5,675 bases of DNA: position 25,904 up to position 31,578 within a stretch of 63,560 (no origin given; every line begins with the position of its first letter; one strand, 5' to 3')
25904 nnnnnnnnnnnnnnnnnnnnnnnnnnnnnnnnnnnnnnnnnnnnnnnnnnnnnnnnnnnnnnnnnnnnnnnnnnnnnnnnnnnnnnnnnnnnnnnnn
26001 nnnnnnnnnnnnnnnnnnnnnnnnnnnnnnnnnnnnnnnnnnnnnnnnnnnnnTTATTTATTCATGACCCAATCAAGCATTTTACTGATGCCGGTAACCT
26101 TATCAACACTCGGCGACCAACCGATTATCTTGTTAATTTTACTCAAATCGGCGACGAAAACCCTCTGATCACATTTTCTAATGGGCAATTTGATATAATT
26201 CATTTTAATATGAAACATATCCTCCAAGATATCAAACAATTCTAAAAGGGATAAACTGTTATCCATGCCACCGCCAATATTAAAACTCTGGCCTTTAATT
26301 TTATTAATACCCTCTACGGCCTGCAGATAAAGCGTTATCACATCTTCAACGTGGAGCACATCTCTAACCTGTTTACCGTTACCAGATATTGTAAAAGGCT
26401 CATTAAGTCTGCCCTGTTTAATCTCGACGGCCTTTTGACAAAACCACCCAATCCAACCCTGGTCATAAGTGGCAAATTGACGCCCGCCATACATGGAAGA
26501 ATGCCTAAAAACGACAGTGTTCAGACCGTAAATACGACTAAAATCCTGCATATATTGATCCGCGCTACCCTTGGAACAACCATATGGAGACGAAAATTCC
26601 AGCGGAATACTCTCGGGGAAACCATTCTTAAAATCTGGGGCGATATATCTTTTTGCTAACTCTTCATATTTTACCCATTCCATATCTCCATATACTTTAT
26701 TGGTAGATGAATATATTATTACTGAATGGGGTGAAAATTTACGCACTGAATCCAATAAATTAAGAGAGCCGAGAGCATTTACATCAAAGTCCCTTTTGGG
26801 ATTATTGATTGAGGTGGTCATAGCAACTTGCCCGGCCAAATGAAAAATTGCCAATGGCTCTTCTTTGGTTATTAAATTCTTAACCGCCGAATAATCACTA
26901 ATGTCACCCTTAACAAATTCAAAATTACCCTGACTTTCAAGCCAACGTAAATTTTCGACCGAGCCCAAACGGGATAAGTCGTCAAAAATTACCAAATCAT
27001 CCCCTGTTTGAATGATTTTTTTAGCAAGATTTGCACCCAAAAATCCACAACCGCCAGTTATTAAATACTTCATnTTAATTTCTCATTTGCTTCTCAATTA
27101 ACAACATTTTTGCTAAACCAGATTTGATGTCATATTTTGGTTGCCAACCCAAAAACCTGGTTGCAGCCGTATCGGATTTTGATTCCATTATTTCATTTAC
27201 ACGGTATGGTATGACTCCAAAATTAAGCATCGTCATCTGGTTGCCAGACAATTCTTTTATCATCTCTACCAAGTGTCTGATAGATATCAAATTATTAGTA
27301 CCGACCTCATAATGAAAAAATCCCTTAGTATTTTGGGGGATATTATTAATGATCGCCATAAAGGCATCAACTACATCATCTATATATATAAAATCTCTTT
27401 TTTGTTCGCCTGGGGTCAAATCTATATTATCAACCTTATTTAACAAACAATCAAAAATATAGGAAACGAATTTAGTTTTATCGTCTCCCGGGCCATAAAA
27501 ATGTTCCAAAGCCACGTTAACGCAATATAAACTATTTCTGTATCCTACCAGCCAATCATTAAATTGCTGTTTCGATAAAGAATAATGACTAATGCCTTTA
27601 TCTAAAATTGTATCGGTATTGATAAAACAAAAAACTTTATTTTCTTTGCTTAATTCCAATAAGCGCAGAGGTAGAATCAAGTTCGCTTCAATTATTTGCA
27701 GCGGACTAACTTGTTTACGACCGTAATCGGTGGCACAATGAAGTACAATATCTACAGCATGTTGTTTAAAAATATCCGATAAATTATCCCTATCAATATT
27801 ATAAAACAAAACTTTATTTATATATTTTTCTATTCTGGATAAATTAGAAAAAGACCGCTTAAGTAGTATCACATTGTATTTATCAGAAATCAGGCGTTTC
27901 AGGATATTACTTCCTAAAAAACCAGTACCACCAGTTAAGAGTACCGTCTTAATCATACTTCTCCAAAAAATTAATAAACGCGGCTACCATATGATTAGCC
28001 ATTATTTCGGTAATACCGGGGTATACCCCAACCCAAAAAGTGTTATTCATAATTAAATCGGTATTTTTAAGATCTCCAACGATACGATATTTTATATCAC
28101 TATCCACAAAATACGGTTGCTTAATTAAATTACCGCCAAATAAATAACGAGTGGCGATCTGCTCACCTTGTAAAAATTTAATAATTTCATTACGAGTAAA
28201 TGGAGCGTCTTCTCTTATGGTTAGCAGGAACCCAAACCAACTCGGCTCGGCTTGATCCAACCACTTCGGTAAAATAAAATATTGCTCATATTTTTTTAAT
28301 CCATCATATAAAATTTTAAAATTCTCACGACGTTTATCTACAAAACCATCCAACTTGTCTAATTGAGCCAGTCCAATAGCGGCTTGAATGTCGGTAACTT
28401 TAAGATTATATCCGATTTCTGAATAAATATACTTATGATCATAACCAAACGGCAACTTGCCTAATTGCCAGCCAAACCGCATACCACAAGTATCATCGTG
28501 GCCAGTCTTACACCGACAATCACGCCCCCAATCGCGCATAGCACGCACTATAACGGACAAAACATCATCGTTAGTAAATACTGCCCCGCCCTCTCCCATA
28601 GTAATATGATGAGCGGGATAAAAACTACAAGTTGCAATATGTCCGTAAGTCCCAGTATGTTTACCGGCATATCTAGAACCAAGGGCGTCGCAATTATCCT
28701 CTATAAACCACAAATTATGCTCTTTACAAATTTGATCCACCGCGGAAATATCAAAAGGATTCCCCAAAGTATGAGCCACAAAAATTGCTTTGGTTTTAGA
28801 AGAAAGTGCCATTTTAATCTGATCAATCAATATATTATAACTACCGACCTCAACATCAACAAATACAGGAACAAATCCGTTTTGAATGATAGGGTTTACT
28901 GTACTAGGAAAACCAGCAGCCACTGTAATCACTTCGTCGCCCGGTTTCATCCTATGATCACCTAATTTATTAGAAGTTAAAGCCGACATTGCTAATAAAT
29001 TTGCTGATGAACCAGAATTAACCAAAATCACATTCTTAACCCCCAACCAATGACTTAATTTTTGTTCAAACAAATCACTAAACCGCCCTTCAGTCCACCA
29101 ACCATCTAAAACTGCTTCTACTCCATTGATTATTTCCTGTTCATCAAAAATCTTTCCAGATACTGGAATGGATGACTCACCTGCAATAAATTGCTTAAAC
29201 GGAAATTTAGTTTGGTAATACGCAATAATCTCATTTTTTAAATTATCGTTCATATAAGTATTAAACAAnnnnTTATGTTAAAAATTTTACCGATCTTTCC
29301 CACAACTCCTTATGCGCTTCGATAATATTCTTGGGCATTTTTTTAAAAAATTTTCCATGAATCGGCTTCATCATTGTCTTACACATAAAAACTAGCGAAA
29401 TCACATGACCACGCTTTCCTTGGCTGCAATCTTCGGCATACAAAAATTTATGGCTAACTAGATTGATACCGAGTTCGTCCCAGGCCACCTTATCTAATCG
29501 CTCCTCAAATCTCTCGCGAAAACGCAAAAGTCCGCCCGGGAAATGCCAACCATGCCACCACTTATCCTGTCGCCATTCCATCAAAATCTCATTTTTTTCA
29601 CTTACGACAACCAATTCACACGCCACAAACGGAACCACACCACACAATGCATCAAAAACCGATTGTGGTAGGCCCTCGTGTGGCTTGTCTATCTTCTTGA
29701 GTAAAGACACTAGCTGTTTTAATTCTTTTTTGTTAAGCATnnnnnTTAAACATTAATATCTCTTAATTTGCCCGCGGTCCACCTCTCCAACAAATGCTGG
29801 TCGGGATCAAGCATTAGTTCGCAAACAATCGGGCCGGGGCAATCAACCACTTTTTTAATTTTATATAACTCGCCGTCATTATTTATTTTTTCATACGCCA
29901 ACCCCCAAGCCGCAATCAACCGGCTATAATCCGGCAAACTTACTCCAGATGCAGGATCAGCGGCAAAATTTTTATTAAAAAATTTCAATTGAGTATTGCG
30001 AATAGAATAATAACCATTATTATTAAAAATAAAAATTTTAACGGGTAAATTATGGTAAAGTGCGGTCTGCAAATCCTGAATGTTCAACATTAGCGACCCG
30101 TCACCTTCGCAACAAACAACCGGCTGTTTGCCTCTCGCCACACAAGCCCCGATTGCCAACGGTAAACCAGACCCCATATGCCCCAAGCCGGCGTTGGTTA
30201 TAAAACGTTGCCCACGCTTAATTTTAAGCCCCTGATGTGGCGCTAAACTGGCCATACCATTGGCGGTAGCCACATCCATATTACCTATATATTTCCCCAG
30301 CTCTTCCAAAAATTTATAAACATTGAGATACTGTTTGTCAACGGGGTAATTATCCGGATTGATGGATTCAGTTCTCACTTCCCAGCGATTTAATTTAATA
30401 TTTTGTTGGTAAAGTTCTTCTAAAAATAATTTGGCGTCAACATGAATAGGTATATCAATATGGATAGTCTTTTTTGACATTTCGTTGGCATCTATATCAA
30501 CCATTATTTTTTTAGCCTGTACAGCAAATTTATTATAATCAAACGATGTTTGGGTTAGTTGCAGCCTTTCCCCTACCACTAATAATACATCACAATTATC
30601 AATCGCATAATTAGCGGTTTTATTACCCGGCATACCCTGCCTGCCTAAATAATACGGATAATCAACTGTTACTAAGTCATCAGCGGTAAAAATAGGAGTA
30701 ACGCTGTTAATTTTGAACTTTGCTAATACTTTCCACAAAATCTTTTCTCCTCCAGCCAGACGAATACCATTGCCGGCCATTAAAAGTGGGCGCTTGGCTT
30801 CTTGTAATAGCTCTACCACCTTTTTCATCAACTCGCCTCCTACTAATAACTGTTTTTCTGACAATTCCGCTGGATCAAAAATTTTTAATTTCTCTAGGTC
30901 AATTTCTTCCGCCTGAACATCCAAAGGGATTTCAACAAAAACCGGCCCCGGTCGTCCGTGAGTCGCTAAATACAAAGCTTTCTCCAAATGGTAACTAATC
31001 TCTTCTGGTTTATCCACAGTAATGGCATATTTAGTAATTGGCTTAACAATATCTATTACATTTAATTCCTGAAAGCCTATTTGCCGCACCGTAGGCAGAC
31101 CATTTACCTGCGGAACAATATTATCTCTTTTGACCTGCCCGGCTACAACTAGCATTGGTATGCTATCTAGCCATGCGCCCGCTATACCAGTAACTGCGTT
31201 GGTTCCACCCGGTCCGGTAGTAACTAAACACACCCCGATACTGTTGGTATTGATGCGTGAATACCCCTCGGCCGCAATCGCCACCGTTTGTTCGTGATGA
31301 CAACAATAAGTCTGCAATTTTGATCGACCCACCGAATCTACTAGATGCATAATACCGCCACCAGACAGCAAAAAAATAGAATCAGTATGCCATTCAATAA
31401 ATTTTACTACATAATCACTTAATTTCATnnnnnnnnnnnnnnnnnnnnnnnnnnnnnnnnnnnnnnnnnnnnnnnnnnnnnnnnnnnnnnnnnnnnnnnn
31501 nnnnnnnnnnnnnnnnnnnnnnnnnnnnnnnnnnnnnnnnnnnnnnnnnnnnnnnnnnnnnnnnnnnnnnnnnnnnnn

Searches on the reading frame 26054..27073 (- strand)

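Call 15: search_protein_families(library=pfam, proteins=[window:26054-27073:-], max_evalue=0.001)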
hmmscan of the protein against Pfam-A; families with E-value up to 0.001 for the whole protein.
window:26054-27073:- (339 aa): 8 families
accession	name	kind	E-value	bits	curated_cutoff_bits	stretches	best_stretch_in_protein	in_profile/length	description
PF16363.11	GDP_Man_Dehyd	-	3.2e-47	162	27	1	4-332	1-332/332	GDP-mannose 4,6 dehydratase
PF01370.27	Epimerase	-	3.4e-43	148.2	20.9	1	4-267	2-240/240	NAD dependent epimerase/dehydratase family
PF01073.25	3Beta_HSD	-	2.6e-13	50.1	22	1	4-199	1-186/280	3-beta hydroxysteroid dehydrogenase/isomerase family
PF07993.18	NAD_binding_4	-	1e-09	38.4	20.1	1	5-202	1-210/258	Male sterility protein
PF08659.16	KR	-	1.6e-08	35.1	22.6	1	3-136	3-149/180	KR domain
PF04321.23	RmlD_sub_bind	-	2.1e-08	34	27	1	1-197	1-154/287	RmlD substrate binding domain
PF02719.21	Polysacc_synt_2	-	2.3e-07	30.7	20.2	1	4-126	2-130/293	Polysaccharide biosynthesis protein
PF00106.31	adh_short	-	0.00022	21.2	26.6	0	4-70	4-70/195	short chain dehydrogenase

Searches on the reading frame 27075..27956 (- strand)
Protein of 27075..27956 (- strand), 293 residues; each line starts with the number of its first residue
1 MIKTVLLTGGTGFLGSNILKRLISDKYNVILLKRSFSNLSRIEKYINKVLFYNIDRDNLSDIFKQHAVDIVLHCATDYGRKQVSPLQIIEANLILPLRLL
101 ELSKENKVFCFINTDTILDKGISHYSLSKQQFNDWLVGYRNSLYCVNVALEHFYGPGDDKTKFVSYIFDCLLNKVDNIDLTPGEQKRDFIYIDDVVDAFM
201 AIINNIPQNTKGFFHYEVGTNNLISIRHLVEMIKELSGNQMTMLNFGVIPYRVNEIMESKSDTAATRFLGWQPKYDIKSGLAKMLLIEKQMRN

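Call 15: search_protein_families(library=pfam, proteins=[window:27075-27956:-], max_evalue=0.001)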
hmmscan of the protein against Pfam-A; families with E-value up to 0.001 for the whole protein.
window:27075-27956:- (293 aa): 6 families
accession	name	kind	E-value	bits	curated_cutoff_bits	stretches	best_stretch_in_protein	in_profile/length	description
PF01370.27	Epimerase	-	2.2e-33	116.1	20.9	1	5-210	1-232/240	NAD dependent epimerase/dehydratase family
PF16363.11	GDP_Man_Dehyd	-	3.9e-20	73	27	2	6-107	1-117/332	GDP-mannose 4,6 dehydratase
PF02719.21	Polysacc_synt_2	-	2.5e-07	30.6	20.2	1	5-120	1-130/293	Polysaccharide biosynthesis protein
PF07993.18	NAD_binding_4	-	1.4e-06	28.1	20.1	1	7-54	1-51/258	Male sterility protein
PF01073.25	3Beta_HSD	-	1.7e-06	27.7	22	0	7-115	2-115/280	3-beta hydroxysteroid dehydrogenase/isomerase family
PF04321.23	RmlD_sub_bind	-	0.00067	19.3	27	0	4-76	2-60/287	RmlD substrate binding domain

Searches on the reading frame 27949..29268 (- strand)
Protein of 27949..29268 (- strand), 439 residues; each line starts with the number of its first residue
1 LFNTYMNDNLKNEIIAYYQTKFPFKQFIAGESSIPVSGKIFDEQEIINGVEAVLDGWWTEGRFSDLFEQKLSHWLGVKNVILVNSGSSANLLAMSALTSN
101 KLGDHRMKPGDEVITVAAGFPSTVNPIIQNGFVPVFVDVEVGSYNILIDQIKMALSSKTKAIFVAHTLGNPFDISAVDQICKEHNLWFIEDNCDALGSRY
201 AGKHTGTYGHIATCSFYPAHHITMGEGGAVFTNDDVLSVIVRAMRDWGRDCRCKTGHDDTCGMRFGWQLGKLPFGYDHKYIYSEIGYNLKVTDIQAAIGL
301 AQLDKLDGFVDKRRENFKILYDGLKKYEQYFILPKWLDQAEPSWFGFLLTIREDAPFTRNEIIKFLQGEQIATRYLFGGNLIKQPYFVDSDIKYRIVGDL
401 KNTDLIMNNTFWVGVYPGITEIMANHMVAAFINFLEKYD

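Call 15: search_protein_families(library=pfam, proteins=[window:27949-29268:-], max_evalue=0.001)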
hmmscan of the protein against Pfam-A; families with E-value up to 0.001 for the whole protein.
window:27949-29268:- (439 aa): 3 families
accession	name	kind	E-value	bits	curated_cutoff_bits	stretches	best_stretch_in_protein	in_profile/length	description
PF01041.23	DegT_DnrJ_EryC1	-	2.4e-93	313.6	19.8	1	43-430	4-358/360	DegT/DnrJ/EryC1/StrS aminotransferase family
PF01053.26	Cys_Met_Meta_PP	-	1.7e-05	24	27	1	65-193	55-175/381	Cys/Met metabolism PLP-dependent enzyme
PF00266.25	Aminotran_5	-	5.6e-05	22.7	21.5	1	68-198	49-182/371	Aminotransferase class-V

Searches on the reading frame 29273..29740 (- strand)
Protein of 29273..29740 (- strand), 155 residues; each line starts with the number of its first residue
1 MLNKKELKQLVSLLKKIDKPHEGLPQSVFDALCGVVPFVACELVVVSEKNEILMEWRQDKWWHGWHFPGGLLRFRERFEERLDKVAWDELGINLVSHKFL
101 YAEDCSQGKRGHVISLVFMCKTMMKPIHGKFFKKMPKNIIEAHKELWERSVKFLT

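Call 15: search_protein_families(library=pfam, proteins=[window:29273-29740:-], max_evalue=0.001)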
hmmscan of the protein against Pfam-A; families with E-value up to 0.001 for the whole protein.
window:29273-29740:- (155 aa): 1 family
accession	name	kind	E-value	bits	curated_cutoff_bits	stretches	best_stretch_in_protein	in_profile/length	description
PF00293.34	NUDIX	-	6e-05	23.5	21.1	1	44-123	9-96/134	NUDIX domain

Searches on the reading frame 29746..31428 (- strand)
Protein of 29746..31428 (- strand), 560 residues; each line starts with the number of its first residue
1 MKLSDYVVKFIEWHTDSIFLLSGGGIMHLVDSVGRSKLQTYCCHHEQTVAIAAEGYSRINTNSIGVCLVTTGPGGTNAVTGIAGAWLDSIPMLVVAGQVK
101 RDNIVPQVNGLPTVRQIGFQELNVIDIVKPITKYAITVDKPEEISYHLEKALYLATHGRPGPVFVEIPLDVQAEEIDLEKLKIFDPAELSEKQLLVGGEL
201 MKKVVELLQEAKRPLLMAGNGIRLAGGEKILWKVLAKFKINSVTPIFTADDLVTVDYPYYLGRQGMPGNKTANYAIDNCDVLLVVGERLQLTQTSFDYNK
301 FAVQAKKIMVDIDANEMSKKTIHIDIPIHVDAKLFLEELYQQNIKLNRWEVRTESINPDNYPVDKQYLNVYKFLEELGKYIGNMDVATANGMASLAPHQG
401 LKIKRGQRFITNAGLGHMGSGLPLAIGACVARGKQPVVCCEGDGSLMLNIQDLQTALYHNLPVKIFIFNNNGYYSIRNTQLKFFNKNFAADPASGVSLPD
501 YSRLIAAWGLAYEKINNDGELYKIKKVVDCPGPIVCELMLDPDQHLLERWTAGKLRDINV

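Call 15: search_protein_families(library=pfam, proteins=[window:29746-31428:-], max_evalue=0.001)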
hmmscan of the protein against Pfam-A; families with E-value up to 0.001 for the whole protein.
window:29746-31428:- (560 aa): 3 families
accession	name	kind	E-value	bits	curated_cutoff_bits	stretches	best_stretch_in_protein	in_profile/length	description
PF02775.26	TPP_enzyme_C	-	1e-31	110.3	21.9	1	391-537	3-150/151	Thiamine pyrophosphate enzyme, C-terminal TPP binding domain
PF02776.23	TPP_enzyme_N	-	6e-29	100.7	26.8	1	1-105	1-106/119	Thiamine pyrophosphate enzyme, N-terminal TPP binding domain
PF00205.28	TPP_enzyme_M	-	1.2e-27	96.7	30.4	1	202-339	2-137/137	Thiamine pyrophosphate enzyme, central domain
